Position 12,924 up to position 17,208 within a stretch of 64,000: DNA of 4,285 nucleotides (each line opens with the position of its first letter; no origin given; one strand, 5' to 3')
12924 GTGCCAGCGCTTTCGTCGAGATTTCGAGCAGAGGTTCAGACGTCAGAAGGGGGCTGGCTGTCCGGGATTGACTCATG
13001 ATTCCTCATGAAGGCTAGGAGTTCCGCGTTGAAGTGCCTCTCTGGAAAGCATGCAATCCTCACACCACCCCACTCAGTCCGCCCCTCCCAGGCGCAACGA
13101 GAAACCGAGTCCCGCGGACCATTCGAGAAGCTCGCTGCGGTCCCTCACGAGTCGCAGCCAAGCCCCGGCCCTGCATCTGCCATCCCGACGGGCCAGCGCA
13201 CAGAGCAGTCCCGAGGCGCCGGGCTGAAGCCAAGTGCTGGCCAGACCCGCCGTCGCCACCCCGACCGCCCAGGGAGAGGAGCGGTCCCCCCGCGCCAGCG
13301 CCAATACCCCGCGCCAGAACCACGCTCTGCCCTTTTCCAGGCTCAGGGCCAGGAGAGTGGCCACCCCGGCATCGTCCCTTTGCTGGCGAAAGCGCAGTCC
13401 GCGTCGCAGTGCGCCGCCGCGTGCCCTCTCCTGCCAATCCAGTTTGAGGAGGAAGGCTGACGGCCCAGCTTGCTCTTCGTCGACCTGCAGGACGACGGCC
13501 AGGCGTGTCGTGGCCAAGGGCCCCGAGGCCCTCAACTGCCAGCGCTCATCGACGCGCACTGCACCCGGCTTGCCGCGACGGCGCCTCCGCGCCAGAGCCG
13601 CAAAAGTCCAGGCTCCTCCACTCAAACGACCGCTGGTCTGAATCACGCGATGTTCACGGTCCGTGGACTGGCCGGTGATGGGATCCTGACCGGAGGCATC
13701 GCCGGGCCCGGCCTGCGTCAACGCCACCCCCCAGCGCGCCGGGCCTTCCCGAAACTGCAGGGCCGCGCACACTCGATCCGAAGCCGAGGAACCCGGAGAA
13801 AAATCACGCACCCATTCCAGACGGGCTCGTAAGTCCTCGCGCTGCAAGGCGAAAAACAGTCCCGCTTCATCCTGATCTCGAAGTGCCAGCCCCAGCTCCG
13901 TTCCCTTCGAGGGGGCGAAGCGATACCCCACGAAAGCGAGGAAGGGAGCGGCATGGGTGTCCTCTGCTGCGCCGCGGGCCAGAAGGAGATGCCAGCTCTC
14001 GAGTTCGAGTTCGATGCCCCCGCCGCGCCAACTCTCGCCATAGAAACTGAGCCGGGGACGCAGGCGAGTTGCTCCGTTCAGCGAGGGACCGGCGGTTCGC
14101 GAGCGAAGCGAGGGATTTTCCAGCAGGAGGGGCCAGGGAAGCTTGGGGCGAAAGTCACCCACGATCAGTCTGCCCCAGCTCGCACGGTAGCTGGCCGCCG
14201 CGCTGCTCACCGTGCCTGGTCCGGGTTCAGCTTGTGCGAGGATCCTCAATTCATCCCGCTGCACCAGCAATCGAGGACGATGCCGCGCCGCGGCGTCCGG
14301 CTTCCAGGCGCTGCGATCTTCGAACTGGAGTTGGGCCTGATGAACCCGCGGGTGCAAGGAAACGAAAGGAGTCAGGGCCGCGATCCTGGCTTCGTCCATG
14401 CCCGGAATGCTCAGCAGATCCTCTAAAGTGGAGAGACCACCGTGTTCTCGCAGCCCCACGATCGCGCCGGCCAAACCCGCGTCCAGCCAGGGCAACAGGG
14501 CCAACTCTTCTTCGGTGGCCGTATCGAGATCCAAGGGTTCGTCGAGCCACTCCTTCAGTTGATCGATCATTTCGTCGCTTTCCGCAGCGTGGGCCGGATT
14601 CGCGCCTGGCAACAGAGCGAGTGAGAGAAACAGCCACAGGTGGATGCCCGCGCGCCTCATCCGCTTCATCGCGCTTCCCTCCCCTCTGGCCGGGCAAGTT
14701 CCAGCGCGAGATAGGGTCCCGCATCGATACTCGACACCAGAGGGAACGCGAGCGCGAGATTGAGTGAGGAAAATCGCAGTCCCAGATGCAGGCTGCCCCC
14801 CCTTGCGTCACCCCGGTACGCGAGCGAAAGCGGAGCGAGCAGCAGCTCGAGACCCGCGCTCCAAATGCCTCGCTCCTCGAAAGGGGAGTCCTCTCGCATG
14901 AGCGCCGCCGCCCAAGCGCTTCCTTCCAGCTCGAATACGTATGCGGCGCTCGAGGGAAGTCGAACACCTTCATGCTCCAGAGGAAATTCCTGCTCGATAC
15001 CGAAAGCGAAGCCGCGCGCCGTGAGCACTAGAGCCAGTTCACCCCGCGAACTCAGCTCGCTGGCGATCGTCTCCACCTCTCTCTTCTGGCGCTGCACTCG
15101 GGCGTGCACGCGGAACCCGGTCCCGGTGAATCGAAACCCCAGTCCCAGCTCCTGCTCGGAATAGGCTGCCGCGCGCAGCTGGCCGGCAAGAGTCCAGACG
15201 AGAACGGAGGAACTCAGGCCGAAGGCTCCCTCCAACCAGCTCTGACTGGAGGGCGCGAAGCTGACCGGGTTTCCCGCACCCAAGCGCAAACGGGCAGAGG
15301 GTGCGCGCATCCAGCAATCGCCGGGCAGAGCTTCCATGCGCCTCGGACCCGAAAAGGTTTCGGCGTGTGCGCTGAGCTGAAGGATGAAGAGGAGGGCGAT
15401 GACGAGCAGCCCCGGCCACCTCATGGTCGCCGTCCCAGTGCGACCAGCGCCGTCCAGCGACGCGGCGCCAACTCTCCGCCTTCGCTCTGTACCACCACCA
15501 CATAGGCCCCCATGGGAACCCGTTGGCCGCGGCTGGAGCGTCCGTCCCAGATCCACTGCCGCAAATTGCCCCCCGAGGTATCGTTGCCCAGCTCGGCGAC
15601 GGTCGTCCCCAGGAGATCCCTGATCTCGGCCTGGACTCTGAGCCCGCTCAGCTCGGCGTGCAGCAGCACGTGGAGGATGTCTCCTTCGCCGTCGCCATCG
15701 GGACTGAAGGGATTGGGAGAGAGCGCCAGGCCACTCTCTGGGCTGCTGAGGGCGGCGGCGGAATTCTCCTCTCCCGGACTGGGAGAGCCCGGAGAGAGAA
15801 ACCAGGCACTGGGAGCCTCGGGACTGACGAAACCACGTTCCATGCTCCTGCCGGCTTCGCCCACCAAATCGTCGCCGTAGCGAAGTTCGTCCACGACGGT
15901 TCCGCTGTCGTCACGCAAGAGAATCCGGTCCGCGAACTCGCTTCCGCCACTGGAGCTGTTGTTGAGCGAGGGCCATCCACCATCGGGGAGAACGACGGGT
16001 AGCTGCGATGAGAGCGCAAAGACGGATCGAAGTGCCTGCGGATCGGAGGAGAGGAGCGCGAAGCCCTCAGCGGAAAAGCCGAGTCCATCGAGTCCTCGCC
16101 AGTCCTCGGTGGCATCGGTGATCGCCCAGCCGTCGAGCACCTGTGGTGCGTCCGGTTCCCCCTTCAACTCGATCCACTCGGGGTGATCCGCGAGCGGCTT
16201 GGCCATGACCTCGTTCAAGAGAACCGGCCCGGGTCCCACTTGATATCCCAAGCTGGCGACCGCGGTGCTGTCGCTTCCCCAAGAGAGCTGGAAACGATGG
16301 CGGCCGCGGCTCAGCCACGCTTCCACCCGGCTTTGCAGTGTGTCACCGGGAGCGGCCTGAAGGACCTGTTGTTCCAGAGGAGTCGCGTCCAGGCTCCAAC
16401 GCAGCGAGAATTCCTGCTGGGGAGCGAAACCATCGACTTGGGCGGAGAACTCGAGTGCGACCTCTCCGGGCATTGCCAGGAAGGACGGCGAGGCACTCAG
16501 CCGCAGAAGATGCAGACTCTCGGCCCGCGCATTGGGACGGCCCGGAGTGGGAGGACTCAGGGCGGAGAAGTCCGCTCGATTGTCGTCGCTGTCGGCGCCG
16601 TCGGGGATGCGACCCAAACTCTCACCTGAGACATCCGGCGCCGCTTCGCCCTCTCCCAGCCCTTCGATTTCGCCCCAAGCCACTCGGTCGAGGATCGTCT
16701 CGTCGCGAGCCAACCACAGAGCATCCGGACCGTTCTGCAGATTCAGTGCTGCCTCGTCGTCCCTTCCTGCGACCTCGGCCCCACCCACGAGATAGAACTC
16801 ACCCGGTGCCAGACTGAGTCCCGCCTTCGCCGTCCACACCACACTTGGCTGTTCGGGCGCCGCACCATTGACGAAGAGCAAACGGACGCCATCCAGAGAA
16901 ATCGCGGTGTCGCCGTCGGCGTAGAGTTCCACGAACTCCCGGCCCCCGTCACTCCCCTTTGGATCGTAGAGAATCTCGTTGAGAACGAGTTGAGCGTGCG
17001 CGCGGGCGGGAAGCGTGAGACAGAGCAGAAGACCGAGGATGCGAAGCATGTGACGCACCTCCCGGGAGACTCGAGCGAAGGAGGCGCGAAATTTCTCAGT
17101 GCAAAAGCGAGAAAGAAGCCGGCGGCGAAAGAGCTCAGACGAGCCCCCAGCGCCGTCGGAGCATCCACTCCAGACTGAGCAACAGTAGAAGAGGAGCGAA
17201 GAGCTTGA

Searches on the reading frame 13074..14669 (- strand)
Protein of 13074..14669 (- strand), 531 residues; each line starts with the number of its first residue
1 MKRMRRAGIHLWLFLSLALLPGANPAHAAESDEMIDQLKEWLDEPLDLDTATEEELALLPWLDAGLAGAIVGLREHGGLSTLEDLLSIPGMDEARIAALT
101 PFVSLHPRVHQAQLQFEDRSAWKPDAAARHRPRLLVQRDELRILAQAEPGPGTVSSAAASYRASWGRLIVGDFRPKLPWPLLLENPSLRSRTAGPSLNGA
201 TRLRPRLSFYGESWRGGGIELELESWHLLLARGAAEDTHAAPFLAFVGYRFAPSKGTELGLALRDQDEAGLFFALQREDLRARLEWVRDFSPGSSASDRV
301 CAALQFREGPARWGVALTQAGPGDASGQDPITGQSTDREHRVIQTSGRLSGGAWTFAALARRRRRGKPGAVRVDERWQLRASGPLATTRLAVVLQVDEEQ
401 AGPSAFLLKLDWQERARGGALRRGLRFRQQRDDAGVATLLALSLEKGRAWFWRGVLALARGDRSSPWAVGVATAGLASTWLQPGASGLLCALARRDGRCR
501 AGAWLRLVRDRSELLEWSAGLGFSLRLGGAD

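Call 60: search_protein_families(library=pfam, proteins=[window:13074-14669:-], max_evalue=0.0001)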
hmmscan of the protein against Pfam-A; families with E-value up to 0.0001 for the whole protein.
window:13074-14669:- (531 aa): 1 family
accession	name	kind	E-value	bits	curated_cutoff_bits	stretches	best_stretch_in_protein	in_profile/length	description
PF12836.13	HHH_3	-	6.7e-08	33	27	1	45-103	5-64/65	Helix-hairpin-helix motif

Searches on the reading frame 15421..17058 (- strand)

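Call 60: search_protein_families(library=pfam, proteins=[window:15421-17058:-], max_evalue=0.0001)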
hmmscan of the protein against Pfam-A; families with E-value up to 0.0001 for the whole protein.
window:15421-17058:- (545 aa): 2 families
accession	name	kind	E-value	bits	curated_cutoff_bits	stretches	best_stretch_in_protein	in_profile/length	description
PF00932.25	LTD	-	4.8e-21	75.6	34.3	2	18-129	2-108/109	Lamin Tail Domain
PF13860.13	FlgD_ig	-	8.7e-05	22.9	27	0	475-527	25-77/79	FlgD Ig-like domain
